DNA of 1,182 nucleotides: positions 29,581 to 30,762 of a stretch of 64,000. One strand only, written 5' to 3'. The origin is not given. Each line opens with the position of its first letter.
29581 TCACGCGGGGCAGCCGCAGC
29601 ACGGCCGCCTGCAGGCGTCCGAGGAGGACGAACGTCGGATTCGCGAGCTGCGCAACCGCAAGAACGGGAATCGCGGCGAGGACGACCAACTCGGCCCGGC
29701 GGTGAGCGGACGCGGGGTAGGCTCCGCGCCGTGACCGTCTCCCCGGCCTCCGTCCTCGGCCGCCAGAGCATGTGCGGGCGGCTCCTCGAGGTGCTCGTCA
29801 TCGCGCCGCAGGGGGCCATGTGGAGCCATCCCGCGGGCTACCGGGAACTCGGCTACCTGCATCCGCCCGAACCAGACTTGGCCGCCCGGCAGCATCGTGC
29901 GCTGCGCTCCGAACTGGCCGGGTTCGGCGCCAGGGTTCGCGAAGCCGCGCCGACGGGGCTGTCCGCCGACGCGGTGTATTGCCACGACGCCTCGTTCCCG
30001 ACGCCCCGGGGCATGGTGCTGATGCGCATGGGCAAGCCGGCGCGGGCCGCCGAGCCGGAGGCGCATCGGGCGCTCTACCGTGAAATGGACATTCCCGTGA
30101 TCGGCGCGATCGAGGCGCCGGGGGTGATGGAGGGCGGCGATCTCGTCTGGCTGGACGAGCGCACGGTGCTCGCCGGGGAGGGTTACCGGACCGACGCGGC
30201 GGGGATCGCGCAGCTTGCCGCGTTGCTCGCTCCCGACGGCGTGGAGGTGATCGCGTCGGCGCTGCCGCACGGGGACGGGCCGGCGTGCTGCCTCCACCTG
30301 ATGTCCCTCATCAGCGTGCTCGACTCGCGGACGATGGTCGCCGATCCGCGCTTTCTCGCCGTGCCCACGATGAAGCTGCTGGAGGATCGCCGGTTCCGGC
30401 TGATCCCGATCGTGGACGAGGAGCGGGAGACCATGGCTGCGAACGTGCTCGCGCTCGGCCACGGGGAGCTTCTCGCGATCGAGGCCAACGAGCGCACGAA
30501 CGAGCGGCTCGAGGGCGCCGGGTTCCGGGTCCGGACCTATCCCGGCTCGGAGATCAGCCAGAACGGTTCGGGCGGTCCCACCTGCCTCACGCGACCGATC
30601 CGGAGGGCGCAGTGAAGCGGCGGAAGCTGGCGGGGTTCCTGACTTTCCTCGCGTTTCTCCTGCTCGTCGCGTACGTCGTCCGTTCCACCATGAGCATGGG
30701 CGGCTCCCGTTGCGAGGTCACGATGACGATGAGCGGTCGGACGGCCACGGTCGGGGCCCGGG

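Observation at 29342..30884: HNH endonuclease / DDAH-amidinotransferase-superfamily enzyme / small membrane protein: a tightly coupled three-gene unit abutting the IS256 element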

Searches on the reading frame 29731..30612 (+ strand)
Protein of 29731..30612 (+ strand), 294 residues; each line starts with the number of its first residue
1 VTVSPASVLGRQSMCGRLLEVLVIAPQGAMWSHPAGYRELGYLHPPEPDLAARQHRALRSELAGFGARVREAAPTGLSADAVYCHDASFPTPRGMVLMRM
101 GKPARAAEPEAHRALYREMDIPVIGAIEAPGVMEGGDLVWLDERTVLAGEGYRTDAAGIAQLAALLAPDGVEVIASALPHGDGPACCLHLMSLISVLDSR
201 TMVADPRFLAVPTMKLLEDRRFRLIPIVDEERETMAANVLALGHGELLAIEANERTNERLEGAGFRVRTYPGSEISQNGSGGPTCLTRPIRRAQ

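Call 5: search_protein_families(library=pfam, proteins=[window:29731-30612:+], max_evalue=0.1)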
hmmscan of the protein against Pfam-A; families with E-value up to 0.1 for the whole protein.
window:29731-30612:+ (294 aa): 2 families
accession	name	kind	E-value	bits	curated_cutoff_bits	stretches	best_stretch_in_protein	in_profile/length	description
PF02274.22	ADI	-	1.2e-24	87.5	22.8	2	81-211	124-263/377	Arginine deiminase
PF19420.4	DDAH_eukar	-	8.1e-08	32.3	23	1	76-290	55-290/291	N,N dimethylarginine dimethylhydrolase, eukaryotic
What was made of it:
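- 29770..30615 (+): DDAH-like enzyme gene (guanidino-group-modifying / pentein superfamily), 281 aa from the conserved Met. The Cys272-His176-Glu121 triad and the Arg92/Arg140/Asp73 substrate-anchoring positions are conserved. PF02274 at 1.2e-24 and PF19420 at 8e-8 (call 5).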

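Call 6: find_homologous_proteins(query=window:29731-30612:+)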
Query window:29731-30612:+ (294 aa): 4033 proteins with E <= 0.001 among 8000 candidates; the best 120 are listed.
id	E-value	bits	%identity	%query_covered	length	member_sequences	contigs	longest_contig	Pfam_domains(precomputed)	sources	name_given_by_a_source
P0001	2.2e-190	650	100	100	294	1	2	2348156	PF02274.23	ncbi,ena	-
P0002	9.4e-139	480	79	95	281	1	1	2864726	PF19420.6,PF02274.23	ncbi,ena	-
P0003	4.1e-118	412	68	97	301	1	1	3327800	PF19420.6,PF02274.23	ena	-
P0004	6.8e-118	412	68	97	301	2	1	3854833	PF19420.6,PF02274.23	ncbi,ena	-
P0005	1.4e-117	411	66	99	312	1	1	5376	PF19420.6,PF02274.23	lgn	-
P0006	3.3e-117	409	67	99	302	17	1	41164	PF02274.23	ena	-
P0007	1.3e-116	407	66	100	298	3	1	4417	PF02274.23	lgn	-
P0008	2.2e-116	407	69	95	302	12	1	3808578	PF19420.6,PF02274.23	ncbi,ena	-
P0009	7.5e-116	405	66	99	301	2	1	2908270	PF19420.6,PF02274.23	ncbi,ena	-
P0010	1.2e-115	404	68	97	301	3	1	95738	PF02274.23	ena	-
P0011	1.3e-115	404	66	99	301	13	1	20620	PF19420.6,PF02274.23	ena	-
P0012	1.5e-115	404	66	99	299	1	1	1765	PF02274.23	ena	-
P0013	4.8e-115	402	66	99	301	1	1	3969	PF02274.23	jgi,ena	-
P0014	5.1e-115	402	67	97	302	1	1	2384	PF02274.23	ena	-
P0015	1.1e-114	401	66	99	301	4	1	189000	PF19420.6,PF02274.23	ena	-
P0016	1.6e-114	401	67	97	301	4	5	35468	PF02274.23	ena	-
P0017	2.1e-114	400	66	100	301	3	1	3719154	PF02274.23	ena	-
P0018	3.1e-114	400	66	99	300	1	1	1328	PF02274.23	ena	-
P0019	3.7e-114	399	66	97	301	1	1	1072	PF02274.23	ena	-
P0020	6.2e-114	399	66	97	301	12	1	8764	PF02274.23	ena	-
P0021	6.9e-114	399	66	99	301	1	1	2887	PF19420.6,PF02274.23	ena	-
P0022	1.4e-113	397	66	99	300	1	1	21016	PF02274.23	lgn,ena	-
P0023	1.6e-113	397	66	99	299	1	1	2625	PF19420.6,PF02274.23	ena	-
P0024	1.7e-113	397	66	97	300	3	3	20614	PF02274.23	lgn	-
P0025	2.0e-113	397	65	99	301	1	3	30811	PF19420.6,PF02274.23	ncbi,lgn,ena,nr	ncbi:MAG: arginine deiminase [Acidobacteria bacterium]|nr:arginine deiminase [Acidobacteriota bacter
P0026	2.4e-113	397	66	97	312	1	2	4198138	PF19420.6,PF02274.23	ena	-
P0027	2.8e-113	397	67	97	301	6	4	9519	PF19420.6,PF02274.23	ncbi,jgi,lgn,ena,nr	ncbi:MAG: arginine deiminase [Acidobacteria bacterium]|nr:arginine deiminase [Acidobacteriota bacter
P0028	2.9e-113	396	66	98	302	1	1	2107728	PF19420.6,PF02274.23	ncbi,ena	-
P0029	3.4e-113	396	65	99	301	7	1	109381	PF19420.6,PF02274.23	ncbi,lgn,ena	-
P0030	4.2e-113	396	66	97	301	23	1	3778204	PF19420.6,PF02274.23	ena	-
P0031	1.4e-112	394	65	99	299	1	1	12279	PF02274.23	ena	-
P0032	1.4e-112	394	65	99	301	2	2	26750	PF19420.6,PF02274.23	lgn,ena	-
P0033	2.4e-112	393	66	97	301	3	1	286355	PF19420.6,PF02274.23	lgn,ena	-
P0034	2.5e-112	393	64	98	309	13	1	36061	PF19420.6,PF02274.23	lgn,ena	-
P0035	2.9e-112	393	67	95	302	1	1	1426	PF19420.6,PF02274.23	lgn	-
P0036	3.4e-112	393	65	100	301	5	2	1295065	PF19420.6,PF02274.23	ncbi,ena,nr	ncbi:MAG: arginine deiminase family protein [Acidobacteria bacterium]|nr:arginine deiminase family p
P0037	4.4e-112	393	65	100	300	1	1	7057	PF19420.6,PF02274.23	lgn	-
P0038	4.6e-112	393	67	97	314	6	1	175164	PF19420.6,PF02274.23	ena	-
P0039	4.7e-112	392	65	99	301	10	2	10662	PF19420.6,PF02274.23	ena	-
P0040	7.1e-112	392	65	99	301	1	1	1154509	PF19420.6,PF02274.23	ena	-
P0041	9.3e-112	392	65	99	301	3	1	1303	PF19420.6,PF02274.23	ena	-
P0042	1.6e-111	391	68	92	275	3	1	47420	PF19420.6,PF02274.23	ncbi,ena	-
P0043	2.0e-111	390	64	100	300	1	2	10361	PF19420.6,PF02274.23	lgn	-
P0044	2.0e-111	390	64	99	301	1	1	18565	PF19420.6,PF02274.23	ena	-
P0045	2.3e-111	390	66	97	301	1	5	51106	PF19420.6,PF02274.23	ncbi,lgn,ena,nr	ncbi:MAG: arginine deiminase [Acidobacteria bacterium]|nr:arginine deiminase [Acidobacteriota bacter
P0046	3.0e-111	390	65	97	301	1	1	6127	PF19420.6,PF02274.23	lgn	-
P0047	3.0e-111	390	64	99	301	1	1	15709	PF02274.23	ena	-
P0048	3.8e-111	390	67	95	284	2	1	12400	PF02274.23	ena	-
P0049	4.2e-111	389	65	95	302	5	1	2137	PF19420.6,PF02274.23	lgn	-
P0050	8.5e-111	388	64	99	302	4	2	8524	PF02274.23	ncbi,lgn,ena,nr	ncbi:MAG: arginine deiminase family protein [Acidobacteriota bacterium]|nr:arginine deiminase family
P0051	9.8e-111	388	62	96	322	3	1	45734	PF02274.23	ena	-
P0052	1.4e-110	388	66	95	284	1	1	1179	PF19420.6,PF02274.23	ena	-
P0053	1.5e-110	388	64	99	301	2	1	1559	PF02274.23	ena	-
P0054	2.1e-110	387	65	97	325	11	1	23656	PF02274.23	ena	-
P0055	3.6e-110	386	65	99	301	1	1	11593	PF02274.23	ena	-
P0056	4.3e-110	386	66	94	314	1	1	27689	PF02274.23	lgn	-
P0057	5.3e-110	386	65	95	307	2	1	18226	PF19420.6,PF02274.23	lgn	-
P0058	6.1e-110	386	65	95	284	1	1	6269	PF19420.6,PF02274.23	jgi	jgi:N-dimethylarginine dimethylaminohydrolase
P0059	1.2e-109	385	64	95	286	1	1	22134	PF02274.23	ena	-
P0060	2.2e-109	384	65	99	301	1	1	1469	PF02274.23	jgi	-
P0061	3.1e-109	383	65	97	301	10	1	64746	PF19420.6,PF02274.23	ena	-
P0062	3.6e-109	383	65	99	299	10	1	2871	PF02274.23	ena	-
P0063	3.7e-109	383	64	99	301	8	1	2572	PF19420.6,PF02274.23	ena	-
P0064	3.8e-109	383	64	99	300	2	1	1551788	PF02274.23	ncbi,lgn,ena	-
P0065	7.1e-109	382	62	97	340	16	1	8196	PF02274.23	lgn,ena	-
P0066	7.3e-109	382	64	97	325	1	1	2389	PF02274.23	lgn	-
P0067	1.6e-108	381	65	95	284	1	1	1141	PF02274.23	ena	-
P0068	1.9e-108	381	65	95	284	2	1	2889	PF19420.6,PF02274.23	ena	-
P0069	1.9e-108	381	65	95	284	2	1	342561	PF19420.6,PF02274.23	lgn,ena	-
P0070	2.1e-108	381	64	97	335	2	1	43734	PF02274.23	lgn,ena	-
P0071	2.1e-108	381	63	97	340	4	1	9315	PF02274.23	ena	-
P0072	1.1e-107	378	63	96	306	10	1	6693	PF19420.6,PF02274.23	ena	-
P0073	1.3e-107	378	64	95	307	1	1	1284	PF19420.6,PF02274.23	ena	-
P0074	2.4e-107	377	64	95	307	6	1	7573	PF02274.23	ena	-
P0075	2.6e-107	377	64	95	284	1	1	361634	PF19420.6,PF02274.23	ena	-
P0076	5.7e-107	376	64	95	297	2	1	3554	PF02274.23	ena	-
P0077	1.0e-106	375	62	96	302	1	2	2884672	PF19420.6,PF02274.23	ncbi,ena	-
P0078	1.5e-106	374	65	95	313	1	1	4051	PF02274.23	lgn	-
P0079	1.5e-106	374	63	95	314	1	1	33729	PF02274.23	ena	-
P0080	6.0e-105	369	62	95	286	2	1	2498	PF19420.6,PF02274.23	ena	-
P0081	1.0e-104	368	63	95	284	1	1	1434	PF19420.6,PF02274.23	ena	-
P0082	1.0e-104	368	63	95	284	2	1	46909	PF02274.23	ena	-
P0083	2.3e-104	367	64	94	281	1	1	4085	PF19420.6,PF02274.23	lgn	-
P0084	1.8e-103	364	62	96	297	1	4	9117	PF19420.6,PF02274.23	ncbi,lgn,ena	-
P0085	8.5e-103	362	62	96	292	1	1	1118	PF19420.6,PF02274.23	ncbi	-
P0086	3.4e-100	354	60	97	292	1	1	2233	PF19420.6,PF02274.23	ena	-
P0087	2.0e-99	351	57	97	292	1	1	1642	PF19420.6,PF02274.23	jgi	jgi:N-dimethylarginine dimethylaminohydrolase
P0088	2.3e-98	348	56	99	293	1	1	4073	PF19420.6,PF02274.23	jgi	jgi:N-dimethylarginine dimethylaminohydrolase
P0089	9.3e-98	346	59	96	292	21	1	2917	PF19420.6,PF02274.23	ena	-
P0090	5.7e-97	343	60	95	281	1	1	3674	PF19420.6,PF02274.23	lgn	-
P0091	9.8e-97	342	59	95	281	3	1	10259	PF19420.6,PF02274.23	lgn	-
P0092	1.2e-96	342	59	97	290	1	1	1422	PF19420.6,PF02274.23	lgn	-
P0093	1.5e-96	342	59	96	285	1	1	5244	PF19420.6,PF02274.23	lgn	-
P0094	3.0e-96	341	57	96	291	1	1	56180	PF19420.6,PF02274.23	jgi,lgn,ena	-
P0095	5.3e-96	340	59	95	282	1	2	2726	PF19420.6,PF02274.23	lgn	-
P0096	8.6e-96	339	58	96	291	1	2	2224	PF19420.6,PF02274.23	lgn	-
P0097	1.3e-95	339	60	97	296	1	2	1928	PF19420.6,PF02274.23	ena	-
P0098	2.9e-95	337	59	97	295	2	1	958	PF02274.23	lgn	-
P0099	3.4e-95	337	58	95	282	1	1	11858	PF19420.6,PF02274.23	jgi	jgi:N-dimethylarginine dimethylaminohydrolase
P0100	3.8e-95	337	59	97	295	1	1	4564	PF19420.6,PF02274.23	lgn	-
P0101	4.7e-95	337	58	95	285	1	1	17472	PF19420.6,PF02274.23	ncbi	-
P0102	6.0e-95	336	57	96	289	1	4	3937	PF19420.6,PF02274.23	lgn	-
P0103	7.4e-95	336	57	96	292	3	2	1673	PF19420.6,PF02274.23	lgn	-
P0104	7.8e-95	336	59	97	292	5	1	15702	PF19420.6,PF02274.23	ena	-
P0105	8.0e-95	336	58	96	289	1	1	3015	PF19420.6,PF02274.23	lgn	-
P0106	1.2e-94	335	56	95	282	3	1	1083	PF19420.6,PF02274.23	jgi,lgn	-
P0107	1.3e-94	335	59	96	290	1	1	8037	PF19420.6,PF02274.23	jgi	jgi:dimethylargininase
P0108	1.8e-94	335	58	97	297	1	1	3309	PF19420.6,PF02274.23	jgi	jgi:N-dimethylarginine dimethylaminohydrolase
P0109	2.0e-94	335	56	99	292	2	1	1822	PF02274.23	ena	-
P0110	2.3e-94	334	58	96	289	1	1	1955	PF19420.6,PF02274.23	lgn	-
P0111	5.8e-94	333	58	95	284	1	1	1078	PF19420.6,PF02274.23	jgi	jgi:N-dimethylarginine dimethylaminohydrolase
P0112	6.5e-94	333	56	99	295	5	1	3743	PF19420.6,PF02274.23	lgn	-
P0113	1.2e-93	332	57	96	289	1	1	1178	PF19420.6,PF02274.23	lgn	-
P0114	1.3e-93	332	57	97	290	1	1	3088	PF19420.6,PF02274.23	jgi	jgi:N-dimethylarginine dimethylaminohydrolase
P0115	2.3e-93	331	58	97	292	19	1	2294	PF19420.6,PF02274.23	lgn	-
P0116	3.7e-93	330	57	97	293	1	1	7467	PF19420.6,PF02274.23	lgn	-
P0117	6.1e-93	330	55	99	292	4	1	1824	PF19420.6,PF02274.23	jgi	jgi:N-dimethylarginine dimethylaminohydrolase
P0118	8.0e-93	329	57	93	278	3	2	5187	PF19420.6,PF02274.23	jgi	jgi:N-dimethylarginine dimethylaminohydrolase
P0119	1.0e-92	329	57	97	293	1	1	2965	PF19420.6,PF02274.23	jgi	jgi:N-dimethylarginine dimethylaminohydrolase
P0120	1.3e-92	329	58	96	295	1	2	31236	PF19420.6,PF02274.23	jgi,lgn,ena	-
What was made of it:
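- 29770..30615 (+): More than 4000 homologues (call 6).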

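Call 7: search_protein_families(library=ncbifam, proteins=[window:29731-30612:+], max_evalue=0.1)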
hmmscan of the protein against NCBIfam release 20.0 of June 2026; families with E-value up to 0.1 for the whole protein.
window:29731-30612:+ (294 aa): 5 families
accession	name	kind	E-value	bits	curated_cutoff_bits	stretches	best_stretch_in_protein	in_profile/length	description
NF045660.1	DiMthArgaseDdahStm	equivalog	2.8e-27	96.1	340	1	47-287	25-246/249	dimethylargininase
NF002381.0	PRK01388.1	subfamily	9e-20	70.9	414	2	235-293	346-403/405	arginine deiminase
TIGR01078.1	arcA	equivalog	5.8e-19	68.1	489.1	2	230-293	342-406/408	arginine deiminase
NF045659.1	DiMArgaseDdahMtb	equivalog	8.2e-12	44.9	300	1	47-285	51-278/283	dimethylargininase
NF045658.1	DiMArgaseDdah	equivalog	1.2e-11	44.8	450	1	46-286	26-250/254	dimethylargininase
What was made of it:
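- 29770..30615 (+): NCBIfam dimethylargininase models score below cut-off (call 7).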

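Call 8: search_protein_families(library=padloc, proteins=[window:29731-30612:+], max_evalue=0.1)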
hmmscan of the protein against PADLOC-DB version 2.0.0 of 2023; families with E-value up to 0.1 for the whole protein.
window:29731-30612:+ (294 aa): 0 families

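Call 9: find_encoding_contigs(protein=P0001, flank=8000, max_places=3)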
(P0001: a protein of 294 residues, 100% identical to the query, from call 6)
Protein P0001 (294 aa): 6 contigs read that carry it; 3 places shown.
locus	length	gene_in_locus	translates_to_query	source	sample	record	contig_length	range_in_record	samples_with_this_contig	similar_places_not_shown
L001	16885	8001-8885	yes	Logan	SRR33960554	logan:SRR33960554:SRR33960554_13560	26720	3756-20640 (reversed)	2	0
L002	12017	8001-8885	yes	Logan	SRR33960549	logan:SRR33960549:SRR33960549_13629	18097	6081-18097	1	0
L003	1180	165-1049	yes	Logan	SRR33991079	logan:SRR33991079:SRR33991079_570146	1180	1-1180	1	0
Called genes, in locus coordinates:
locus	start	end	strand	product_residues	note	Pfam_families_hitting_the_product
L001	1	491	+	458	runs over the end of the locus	PF01425:Amidase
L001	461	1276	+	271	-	PF00106:adh_short, PF13561:adh_short_C2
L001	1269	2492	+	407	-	PF00682:HMGL-like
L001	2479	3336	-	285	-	PF00491:Arginase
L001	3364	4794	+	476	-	PF00293:NUDIX, PF00753:Lactamase_B, PF12706:Lactamase_B_2 (weak)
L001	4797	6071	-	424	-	PF01979:Amidohydro_1, PF07969:Amidohydro_3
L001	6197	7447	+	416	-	PF00872:Transposase_mut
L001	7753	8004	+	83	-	-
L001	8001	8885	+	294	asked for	PF02274:ADI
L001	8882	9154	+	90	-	-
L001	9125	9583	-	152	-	-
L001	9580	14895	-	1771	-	PF12705:PDDEXK_1, PF00580:UvrD-helicase, PF13245:AAA_19, PF13361:UvrD_C, PF13538:UvrD_C_2 (faint)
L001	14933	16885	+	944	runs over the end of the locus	PF00933:Glyco_hydro_3, PF01915:Glyco_hydro_3_C (weak), PF00144:Beta-lactamase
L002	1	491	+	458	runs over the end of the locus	PF01425:Amidase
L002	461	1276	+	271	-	PF00106:adh_short, PF13561:adh_short_C2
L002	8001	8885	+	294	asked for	PF02274:ADI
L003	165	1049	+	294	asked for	PF02274:ADI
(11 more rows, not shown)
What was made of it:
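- Checked: An arginase/agmatinase-family gene lies about 4.7 kb upstream (call 9). The first 'GTGA overlap' (29731) exists in the sequence, and public gene callers use it (294-aa product, call 9).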

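Call 10: find_encoding_contigs(protein=P0002, flank=8000, max_places=3)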
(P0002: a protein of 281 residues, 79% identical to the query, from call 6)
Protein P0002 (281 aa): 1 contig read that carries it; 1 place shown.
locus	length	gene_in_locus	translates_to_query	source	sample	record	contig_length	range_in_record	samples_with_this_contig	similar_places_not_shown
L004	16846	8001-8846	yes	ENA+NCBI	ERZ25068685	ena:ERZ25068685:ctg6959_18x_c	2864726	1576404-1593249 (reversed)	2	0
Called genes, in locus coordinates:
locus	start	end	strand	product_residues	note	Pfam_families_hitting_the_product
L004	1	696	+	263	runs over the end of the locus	PF00106:adh_short, PF13561:adh_short_C2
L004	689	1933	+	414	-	PF00682:HMGL-like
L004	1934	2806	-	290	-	PF00491:Arginase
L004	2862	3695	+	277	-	PF01435:Peptidase_M48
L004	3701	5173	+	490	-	PF00293:NUDIX, PF00753:Lactamase_B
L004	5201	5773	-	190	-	PF01844:HNH, PF14279:HNH_5 (weak)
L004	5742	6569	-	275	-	PF01555:N6_N4_Mtase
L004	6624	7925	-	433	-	PF01979:Amidohydro_1, PF07969:Amidohydro_3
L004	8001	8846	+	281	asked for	PF19420:DDAH_eukar (weak), PF02274:ADI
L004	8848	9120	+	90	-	-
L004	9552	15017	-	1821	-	PF12705:PDDEXK_1, PF00580:UvrD-helicase, PF13245:AAA_19, PF13361:UvrD_C, PF13538:UvrD_C_2 (faint)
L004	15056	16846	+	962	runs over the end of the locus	PF00933:Glyco_hydro_3, PF01915:Glyco_hydro_3_C (faint), PF00144:Beta-lactamase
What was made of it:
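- On Zorya type II defence system: The flanking genes are the same core genes as in relatives (calls 9, 10).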
